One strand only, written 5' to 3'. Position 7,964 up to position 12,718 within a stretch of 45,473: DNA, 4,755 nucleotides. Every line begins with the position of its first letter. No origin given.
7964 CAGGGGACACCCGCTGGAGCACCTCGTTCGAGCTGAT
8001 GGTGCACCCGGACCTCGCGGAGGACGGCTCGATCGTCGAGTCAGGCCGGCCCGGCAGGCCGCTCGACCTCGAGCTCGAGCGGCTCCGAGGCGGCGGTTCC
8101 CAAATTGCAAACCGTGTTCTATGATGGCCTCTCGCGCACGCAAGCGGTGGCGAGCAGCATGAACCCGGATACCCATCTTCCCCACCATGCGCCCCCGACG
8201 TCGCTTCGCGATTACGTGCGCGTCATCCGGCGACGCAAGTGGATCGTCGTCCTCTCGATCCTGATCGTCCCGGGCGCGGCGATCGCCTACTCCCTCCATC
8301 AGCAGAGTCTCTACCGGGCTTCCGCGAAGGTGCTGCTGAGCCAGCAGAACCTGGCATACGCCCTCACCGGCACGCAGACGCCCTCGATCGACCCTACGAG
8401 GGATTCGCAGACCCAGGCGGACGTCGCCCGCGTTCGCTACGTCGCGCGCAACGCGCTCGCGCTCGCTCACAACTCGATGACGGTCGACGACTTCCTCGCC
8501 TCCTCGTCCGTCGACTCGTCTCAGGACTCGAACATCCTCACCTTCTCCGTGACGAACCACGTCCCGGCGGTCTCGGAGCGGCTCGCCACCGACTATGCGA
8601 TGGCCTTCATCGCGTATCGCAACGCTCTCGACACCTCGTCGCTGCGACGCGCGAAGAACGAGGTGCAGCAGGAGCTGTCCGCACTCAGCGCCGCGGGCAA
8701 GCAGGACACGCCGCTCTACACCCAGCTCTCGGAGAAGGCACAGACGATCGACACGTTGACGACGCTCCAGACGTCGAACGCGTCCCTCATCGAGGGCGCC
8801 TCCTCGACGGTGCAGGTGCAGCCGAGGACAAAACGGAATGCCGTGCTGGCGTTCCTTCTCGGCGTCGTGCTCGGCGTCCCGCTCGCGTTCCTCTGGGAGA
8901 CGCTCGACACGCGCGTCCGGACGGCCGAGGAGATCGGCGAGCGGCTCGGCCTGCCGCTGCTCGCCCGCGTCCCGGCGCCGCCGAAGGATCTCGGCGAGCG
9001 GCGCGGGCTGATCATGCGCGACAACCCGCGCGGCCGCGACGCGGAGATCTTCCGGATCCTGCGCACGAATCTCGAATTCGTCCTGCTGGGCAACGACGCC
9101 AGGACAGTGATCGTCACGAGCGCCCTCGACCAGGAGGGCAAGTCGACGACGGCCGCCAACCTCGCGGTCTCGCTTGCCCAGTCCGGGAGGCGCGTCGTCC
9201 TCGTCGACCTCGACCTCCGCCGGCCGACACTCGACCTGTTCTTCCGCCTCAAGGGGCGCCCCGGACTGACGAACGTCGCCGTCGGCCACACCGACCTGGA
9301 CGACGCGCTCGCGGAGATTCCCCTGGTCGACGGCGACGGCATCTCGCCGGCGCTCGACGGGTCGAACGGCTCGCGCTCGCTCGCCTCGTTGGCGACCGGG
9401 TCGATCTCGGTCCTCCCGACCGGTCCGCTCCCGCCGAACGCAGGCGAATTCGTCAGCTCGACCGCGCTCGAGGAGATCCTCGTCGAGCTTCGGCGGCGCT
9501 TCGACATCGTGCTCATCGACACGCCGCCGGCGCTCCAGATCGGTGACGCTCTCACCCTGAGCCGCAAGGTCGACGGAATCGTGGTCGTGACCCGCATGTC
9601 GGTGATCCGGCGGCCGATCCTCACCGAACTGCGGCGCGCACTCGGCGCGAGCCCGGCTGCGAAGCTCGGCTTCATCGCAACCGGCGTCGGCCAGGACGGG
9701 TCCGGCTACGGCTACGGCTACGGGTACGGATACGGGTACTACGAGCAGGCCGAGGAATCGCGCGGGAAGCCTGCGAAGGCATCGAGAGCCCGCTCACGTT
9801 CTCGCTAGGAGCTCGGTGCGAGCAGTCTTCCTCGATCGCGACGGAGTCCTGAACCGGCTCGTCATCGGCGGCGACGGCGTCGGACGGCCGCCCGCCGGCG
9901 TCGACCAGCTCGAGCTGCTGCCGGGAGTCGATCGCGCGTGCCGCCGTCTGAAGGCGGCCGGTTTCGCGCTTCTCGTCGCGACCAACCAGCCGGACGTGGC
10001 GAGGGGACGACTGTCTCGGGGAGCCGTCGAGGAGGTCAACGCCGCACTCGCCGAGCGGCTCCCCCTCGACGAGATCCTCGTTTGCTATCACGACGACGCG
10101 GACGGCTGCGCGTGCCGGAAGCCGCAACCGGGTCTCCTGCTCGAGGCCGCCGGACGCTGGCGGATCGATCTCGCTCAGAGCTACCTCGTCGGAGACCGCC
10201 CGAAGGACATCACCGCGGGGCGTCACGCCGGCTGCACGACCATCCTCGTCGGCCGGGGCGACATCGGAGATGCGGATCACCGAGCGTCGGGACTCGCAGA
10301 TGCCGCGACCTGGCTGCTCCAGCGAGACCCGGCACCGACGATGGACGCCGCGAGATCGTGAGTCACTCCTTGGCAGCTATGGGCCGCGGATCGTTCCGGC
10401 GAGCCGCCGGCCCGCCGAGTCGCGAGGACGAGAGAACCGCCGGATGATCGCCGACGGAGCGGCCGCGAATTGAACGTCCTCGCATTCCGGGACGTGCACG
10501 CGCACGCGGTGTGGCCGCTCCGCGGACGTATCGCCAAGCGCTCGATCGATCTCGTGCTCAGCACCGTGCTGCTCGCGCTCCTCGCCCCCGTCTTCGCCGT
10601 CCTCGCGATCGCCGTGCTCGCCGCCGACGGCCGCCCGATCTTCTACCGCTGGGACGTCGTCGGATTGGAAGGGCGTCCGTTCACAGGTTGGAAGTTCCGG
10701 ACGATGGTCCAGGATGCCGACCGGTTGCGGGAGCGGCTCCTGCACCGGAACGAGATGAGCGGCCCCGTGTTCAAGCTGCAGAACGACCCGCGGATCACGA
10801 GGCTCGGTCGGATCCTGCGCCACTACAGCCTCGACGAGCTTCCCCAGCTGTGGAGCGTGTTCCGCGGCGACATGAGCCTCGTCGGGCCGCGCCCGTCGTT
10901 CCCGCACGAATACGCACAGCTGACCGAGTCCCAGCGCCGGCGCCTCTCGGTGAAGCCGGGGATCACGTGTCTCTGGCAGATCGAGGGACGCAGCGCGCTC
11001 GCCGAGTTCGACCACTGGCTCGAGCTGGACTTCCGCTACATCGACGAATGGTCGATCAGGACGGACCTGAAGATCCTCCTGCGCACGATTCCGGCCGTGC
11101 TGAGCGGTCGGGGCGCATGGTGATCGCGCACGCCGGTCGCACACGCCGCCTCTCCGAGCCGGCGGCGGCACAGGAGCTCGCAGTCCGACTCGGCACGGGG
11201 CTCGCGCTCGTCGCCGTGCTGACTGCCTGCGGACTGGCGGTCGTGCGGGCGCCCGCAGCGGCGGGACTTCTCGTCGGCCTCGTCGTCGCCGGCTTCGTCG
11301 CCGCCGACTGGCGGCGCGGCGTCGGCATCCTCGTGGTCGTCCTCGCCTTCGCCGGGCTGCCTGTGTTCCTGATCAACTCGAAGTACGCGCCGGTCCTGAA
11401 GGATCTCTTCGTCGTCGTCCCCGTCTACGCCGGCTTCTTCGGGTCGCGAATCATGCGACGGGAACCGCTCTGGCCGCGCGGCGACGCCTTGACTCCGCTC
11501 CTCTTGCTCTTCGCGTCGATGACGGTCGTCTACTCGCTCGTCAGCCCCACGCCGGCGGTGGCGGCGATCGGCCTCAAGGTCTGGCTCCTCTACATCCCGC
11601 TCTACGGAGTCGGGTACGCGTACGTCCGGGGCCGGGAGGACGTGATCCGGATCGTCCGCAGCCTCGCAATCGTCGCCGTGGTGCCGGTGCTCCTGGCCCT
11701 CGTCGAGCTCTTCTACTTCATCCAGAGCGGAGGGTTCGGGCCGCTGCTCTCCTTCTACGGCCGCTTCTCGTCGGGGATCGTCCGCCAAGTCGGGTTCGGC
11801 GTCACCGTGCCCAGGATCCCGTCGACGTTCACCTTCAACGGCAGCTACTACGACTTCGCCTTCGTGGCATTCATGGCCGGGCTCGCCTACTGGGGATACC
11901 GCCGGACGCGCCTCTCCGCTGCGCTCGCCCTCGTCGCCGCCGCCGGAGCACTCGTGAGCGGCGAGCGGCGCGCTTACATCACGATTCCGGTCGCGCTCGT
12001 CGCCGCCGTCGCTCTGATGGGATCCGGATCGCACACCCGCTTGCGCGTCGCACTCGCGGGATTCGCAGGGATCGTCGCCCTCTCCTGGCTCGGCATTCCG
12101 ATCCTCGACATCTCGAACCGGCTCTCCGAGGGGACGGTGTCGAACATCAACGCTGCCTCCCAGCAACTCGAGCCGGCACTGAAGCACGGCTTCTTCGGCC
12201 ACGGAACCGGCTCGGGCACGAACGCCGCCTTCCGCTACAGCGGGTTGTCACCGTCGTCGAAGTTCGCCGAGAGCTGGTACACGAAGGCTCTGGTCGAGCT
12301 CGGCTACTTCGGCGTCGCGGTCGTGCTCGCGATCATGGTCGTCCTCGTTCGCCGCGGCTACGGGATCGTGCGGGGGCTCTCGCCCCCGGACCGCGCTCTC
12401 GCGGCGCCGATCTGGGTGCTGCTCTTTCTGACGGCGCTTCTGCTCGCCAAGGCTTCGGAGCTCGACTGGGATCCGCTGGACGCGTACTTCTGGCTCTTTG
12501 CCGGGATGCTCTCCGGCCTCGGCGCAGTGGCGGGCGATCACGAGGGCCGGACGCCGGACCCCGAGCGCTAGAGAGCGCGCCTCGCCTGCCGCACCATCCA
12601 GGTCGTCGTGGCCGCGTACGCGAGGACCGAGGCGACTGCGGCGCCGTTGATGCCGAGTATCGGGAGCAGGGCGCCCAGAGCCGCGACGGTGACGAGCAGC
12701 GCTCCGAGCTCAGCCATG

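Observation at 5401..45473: A ~40-kb Wzx/Wzy glycan locus combining UDP-, GDP- and CDP-activated unusual sugars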

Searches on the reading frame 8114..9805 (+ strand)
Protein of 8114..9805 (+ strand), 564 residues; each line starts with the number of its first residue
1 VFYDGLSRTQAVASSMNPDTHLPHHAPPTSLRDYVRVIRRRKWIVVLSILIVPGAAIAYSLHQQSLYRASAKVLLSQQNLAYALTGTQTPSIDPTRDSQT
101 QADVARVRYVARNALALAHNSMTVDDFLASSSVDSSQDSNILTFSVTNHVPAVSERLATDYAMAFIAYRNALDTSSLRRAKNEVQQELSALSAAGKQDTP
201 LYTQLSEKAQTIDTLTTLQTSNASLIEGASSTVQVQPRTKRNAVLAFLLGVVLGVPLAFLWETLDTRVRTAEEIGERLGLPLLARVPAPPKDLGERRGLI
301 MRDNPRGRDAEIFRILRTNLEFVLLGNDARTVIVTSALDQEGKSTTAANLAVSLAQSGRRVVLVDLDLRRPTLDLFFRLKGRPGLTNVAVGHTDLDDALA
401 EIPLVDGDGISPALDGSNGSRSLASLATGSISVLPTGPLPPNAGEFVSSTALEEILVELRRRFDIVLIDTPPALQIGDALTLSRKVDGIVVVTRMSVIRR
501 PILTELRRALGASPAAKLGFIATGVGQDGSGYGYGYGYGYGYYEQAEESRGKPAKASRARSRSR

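Call 7: search_protein_families(library=pfam, proteins=[window:8114-9805:+])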
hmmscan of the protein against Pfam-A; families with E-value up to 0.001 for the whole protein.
window:8114-9805:+ (564 aa): 6 families
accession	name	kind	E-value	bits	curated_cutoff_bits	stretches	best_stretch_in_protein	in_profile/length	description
PF13614.12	AAA_31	-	5.4e-11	43.2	27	1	342-368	14-40/177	AAA domain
PF09140.17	MipZ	-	1.5e-08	34.7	20.7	1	339-377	10-48/262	ATPase MipZ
PF10609.15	ParA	-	2.2e-08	34.2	27.1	1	331-382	5-56/246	NUBPL iron-transfer P-loop NTPase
PF01656.29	CbiA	-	1.6e-07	31.8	25.4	1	341-374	10-43/125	CobQ/CobB/MinD/ParA nucleotide binding domain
PF02706.20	Wzz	-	5.2e-07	30.3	25.5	1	30-84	4-59/91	Chain length determinant protein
PF13807.11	GNVR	-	4.9e-06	26.8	27.7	1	184-260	2-79/82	G-rich domain on putative tyrosine kinase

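Call 72: search_protein_families(library=ncbifam, proteins=[window:8114-9805:+], max_evalue=1e-10)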
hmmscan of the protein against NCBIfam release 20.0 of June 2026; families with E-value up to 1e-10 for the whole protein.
window:8114-9805:+ (564 aa): 10 families
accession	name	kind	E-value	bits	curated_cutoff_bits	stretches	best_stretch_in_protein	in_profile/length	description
TIGR01007.1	eps_fam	subfamily_domain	6.1e-38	130.4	108.05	2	311-402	1-91/204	polysaccharide biosynthesis tyrosine autokinase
TIGR03029.1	EpsG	equivalog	5.4e-32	111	313.8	2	293-403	67-176/274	chain length determinant protein tyrosine kinase EpsG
TIGR01005.1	eps_transp_fam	subfamily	7.3e-32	110.4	411.7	1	300-395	517-612/754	exopolysaccharide transport protein family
NF007350.0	PRK09841.1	equivalog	1.7e-30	105.8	1248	1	182-399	366-601/726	tyrosine-protein kinase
TIGR03018.1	pepcterm_TyrKin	hypoth_equivalog_domain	2.5e-29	102.1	230.65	2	300-400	2-108/207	XrtA-associated tyrosine autokinase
NF008568.0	PRK11519.1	equivalog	2.4e-28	98.8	1068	2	409-543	581-716/720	tyrosine-protein kinase Wzc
TIGR03017.1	EpsF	equivalog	5.4e-14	51.7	422.75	0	218-286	375-443/444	chain length determinant protein EpsF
TIGR01006.1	polys_exp_MPA1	subfamily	5.7e-14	52.1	296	1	218-287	152-222/226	CspC family polysaccharide chain length determinant protein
TIGR01969.1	minD_arch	subfamily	1.5e-13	50.5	201.75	0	331-401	2-73/251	cell division ATPase MinD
TIGR01968.1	minD_bact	equivalog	4.6e-13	49.1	212.9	0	330-398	2-72/261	septum site-determining protein MinD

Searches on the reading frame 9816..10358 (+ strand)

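Call 7: search_protein_families(library=pfam, proteins=[window:9816-10358:+])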
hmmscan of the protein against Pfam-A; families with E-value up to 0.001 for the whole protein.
window:9816-10358:+ (181 aa): 3 families
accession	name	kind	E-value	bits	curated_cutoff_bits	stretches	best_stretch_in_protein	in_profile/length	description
PF13242.12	Hydrolase_like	-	1.2e-13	51.2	22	1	100-157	2-60/75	HAD-hyrolase-like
PF00702.32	Hydrolase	-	3.3e-12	47.6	26.4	1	28-139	93-191/191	haloacid dehalogenase-like hydrolase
PF13419.12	HAD_2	-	1.7e-07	32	23.8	1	31-145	77-178/178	Haloacid dehalogenase-like hydrolase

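Call 11: search_protein_families(library=ncbifam, proteins=[window:9816-10358:+], max_evalue=0.00001)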
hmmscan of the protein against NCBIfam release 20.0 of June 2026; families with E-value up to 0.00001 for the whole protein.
window:9816-10358:+ (181 aa): 13 families
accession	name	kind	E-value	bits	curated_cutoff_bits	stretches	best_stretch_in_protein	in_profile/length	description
NF006506.0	PRK08942.1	equivalog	1.5e-33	115.8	178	1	1-150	3-152/182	D-glycero-beta-D-manno-heptose 1,7-bisphosphate 7-phosphatase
TIGR01656.1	Histidinol-ppas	subfamily_domain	2e-33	115.4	84.15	1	3-143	2-143/149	histidinol-phosphate phosphatase domain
NF005264.0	PRK06769.1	equivalog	3e-30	105.3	217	1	2-154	5-145/175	HAD-IIIA family hydrolase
TIGR00213.1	GmhB_yaeD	subfamily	4.6e-25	88.3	149.6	1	2-144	2-149/176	D-glycero-beta-D-manno-heptose 1,7-bisphosphate 7-phosphatase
TIGR01662.1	HAD-SF-IIIA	subfamily_domain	3.5e-23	82.3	44.6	1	2-146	1-139/141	HAD-IIIA family hydrolase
NF050049.1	HBPPhtaseGmhB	domain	2e-17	63.6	250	1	2-145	4-143/171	D-glycero-alpha-D-manno-heptose-1,7-bisphosphate 7-phosphatase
NF003937.0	PRK05446.1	equivalog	4.1e-15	55.7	443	1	3-145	5-148/355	bifunctional histidinol-phosphatase/imidazoleglycerol-phosphate dehydratase HisB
TIGR01261.1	hisB_Nterm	equivalog_domain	4.3e-14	52.3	140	1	3-141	3-142/161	histidinol-phosphatase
TIGR01449.2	PGP_bact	equivalog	6.1e-11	42.3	180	1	34-157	86-196/213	phosphoglycolate phosphatase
NF009695.0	PRK13222.1-2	equivalog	1.9e-09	37.4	225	1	33-146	94-194/226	phosphoglycolate phosphatase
NF009696.0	PRK13222.1-3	equivalog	9.1e-07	28.8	359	1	77-157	125-198/223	N-acetylmuramic acid 6-phosphate phosphatase MupP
NF009700.0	PRK13226.1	equivalog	1.8e-06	27.8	342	0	94-158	143-207/229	phosphoglycolate phosphatase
TIGR01454.1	AHBA_synth_RP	hypoth_equivalog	8.6e-06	25.5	246.65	0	30-158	72-187/205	AHBA synthesis associated protein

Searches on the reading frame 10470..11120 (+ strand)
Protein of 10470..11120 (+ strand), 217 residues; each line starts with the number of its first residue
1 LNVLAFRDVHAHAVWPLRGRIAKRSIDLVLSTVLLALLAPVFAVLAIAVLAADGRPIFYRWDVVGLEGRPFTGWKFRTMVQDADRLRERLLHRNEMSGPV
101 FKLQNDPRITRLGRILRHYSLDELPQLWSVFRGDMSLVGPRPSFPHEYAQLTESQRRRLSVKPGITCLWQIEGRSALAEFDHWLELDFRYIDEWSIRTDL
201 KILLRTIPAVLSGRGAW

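Call 7: search_protein_families(library=pfam, proteins=[window:10470-11120:+])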
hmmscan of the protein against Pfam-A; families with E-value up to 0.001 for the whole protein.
window:10470-11120:+ (217 aa): 1 family
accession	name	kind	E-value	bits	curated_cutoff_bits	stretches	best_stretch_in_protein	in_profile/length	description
PF02397.22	Bac_transf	-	8.8e-64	214.8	27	1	23-211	1-178/179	Bacterial sugar transferase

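Call 72: search_protein_families(library=ncbifam, proteins=[window:10470-11120:+], max_evalue=1e-10)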
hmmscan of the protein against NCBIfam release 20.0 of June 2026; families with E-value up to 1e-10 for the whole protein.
window:10470-11120:+ (217 aa): 10 families
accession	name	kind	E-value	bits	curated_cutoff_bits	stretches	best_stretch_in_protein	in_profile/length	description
TIGR03025.1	EPS_sugtrans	subfamily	3.9e-81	273.5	295.55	1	19-216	254-444/445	exopolysaccharide biosynthesis polyprenyl glycosylphosphotransferase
NF041877.1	EPS_EpsZ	equivalog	1.9e-73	247.7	800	1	21-216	264-458/459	exopolysaccharide biosynthesis polyisoprenyl-phosphate hexose-1-phosphate transferase EpsZ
TIGR03022.1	WbaP_sugtrans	subfamily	4.1e-67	227.4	403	1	20-216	256-455/456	undecaprenyl-phosphate galactose phosphotransferase WbaP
TIGR03023.1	WcaJ_sugtrans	equivalog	7.5e-59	200.2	410.75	1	19-216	259-452/453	undecaprenyl-phosphate glucose phosphotransferase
NF052601.1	undeca_RfbP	equivalog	5.6e-53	179.7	330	1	17-212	39-237/244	undecaprenyl-phosphate galactose phosphotransferase family protein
TIGR03013.1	EpsB_2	subfamily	2.5e-46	158.7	393.35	1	18-216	250-442/443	TIGR03013 family XrtA/PEP-CTERM system glycosyltransferase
NF011751.0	PRK15204.1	equivalog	3.3e-40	138.1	907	1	19-216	276-475/476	undecaprenyl-phosphate galactose phosphotransferase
NF007518.0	PRK10124.1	equivalog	5e-38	131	684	1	20-207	271-454/464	undecaprenyl-phosphate glucose phosphotransferase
NF050817.1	PolSacchBiosHfsE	equivalog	3e-29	102.1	750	1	18-215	267-464/467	polysaccharide biosynthesis protein HfsE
NF045514.1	glycotran_HepC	equivalog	1.2e-22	80.3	140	1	21-142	115-211/220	heterocyst development glycosyltransferase HepC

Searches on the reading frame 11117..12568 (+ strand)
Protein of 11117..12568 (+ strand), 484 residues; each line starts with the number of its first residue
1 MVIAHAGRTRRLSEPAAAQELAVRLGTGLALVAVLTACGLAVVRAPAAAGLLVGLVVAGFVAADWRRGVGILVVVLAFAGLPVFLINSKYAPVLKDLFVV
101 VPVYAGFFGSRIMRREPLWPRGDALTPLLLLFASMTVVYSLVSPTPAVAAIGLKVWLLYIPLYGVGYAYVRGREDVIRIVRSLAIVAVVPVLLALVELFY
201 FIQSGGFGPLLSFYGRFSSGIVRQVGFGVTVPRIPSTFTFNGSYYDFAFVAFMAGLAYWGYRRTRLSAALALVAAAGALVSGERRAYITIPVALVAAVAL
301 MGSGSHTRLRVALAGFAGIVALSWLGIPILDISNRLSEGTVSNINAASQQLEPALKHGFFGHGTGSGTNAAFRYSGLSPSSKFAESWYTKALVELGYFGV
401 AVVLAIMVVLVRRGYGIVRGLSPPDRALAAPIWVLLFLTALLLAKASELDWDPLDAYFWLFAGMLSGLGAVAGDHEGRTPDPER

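Call 7: search_protein_families(library=pfam, proteins=[window:11117-12568:+])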
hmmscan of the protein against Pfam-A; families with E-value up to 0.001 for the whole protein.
window:11117-12568:+ (484 aa): 0 families

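Call 11: search_protein_families(library=ncbifam, proteins=[window:11117-12568:+], max_evalue=0.00001)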
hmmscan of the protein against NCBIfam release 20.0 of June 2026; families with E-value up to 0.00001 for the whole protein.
window:11117-12568:+ (484 aa): 1 family
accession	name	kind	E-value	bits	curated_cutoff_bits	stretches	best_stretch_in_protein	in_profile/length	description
NF038300.1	EPS_HpsL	equivalog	3.9e-21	75.2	640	1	251-468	307-523/534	hormogonium polysaccharide biosynthesis protein HpsL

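Call 67: search_protein_families(library=pfam, proteins=[window:11117-12568:+], max_evalue=1)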
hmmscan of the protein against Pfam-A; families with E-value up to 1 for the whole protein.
window:11117-12568:+ (484 aa): 1 family
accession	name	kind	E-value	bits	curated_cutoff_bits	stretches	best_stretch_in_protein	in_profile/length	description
PF16237.10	DUF4896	-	0.14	12.6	25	1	387-411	11-35/44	Domain of unknown function (DUF4896)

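Call 95: search_protein_representatives(protein=window:11117-12568:+)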
Query: 484 residues. Proteins with E-value up to 0.001 (for the whole library): 386; up to 1e-10: 233; up to 1e-30: 70. The best 150 are listed.
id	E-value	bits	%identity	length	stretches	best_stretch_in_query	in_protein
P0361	5.5e-163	559.5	58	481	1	22-471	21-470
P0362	6.7e-95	334.9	42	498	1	28-474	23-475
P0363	1.0e-88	314.6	43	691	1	62-471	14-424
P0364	1.8e-83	297.3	43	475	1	28-476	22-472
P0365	7.1e-79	282.1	38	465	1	51-468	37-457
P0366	1.0e-63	232.1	36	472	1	27-478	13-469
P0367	1.4e-60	221.8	40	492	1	28-471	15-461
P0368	6.7e-60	219.5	34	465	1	28-467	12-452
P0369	2.0e-59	218.0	39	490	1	24-474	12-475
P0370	3.3e-56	207.4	47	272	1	212-471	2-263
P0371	1.2e-52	195.6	37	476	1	27-468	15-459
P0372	1.3e-43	165.8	32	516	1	15-476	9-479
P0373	2.2e-42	161.8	35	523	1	57-473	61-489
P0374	9.7e-42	159.7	36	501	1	16-475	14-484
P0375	1.3e-41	159.3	35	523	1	10-472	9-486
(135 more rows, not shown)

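Call 97: search_solved_structures(query=A2, max_evalue=1)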
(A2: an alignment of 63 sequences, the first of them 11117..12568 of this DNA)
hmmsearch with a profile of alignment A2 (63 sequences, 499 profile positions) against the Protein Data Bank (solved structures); distinct sequences matched with E-value up to 1: 1.
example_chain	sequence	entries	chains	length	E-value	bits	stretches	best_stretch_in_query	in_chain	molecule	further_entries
7qsd_Q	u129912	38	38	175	0.77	11.5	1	313-392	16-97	NADH dehydrogenase [ubiquinone] iron-sulfur protein 4, mitochondrial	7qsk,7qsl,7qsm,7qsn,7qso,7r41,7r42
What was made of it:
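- Tried and rejected: A profile of the 484-aa protein family hit nothing in the PDB (call 97).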

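Call 98: search_protein_families(library=pfam, alignment_id=A2, max_evalue=0.01)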
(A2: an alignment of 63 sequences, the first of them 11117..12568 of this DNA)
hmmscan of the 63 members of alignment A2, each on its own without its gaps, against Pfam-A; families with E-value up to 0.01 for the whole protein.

A. member 1, window:11117-12568:+ (484 aa): 0 families

B. families by the number of members that match (of 63 scanned): 3 families
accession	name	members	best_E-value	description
PF04932.20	Wzy_C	13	1.2e-09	O-Antigen ligase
PF19545.4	DUF6069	1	0.0003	Family of unknown function (DUF6069)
PF09586.16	YfhO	1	0.0017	Bacterial membrane protein YfhO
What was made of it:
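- On Wzx/Wzy-dependent polysaccharide assembly locus: 11117-12571: no direct hit (call 67), but 13/63 homologues hit Wzy_C (call 98).
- Checked: The 484-aa protein at 11117-12571 does not, even at E<=1 (call 67), but 13 of 63 of its homologues do (call 98).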
